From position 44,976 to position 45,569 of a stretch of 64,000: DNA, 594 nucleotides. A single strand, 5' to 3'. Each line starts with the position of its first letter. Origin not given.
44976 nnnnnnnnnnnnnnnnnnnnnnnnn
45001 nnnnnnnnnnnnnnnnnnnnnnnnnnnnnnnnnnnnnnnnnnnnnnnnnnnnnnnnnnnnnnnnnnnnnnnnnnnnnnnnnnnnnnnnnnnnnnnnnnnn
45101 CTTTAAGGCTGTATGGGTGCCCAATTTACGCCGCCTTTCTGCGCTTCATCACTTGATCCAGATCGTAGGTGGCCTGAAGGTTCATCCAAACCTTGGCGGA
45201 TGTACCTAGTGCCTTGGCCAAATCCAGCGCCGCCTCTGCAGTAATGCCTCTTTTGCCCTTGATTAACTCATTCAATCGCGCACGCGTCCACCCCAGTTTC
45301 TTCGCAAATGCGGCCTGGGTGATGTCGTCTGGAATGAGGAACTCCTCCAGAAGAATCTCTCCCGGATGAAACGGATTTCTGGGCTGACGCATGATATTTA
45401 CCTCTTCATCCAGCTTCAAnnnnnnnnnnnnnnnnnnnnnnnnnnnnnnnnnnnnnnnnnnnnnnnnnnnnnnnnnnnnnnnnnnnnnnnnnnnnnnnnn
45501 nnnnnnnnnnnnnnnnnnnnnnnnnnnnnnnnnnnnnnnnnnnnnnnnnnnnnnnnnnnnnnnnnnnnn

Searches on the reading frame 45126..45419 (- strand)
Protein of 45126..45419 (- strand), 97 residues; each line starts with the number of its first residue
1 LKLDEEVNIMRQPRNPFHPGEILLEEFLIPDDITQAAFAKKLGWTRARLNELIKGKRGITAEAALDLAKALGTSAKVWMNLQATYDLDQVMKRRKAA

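Call 53: search_protein_families(library=pfam, proteins=[window:45126-45419:-], max_evalue=0.001)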
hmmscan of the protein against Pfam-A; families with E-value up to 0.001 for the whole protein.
window:45126-45419:- (97 aa): 5 families
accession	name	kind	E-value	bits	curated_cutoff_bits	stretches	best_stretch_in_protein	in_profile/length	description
PF01381.28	HTH_3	-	4.1e-10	40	23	1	30-75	7-52/55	Helix-turn-helix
PF13560.12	HTH_31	-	2e-06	28.4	27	1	33-75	15-58/64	Helix-turn-helix domain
PF13443.12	HTH_26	-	3.2e-05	24.5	22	1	24-74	2-53/63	Cro/C1-type HTH DNA-binding domain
PF15943.11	YdaS_toxin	-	0.00028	21.1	30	1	35-70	11-46/65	Bacterial toxin YdaS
PF12844.13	HTH_19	-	0.00058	20.2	30.2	1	33-76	13-56/64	Helix-turn-helix domain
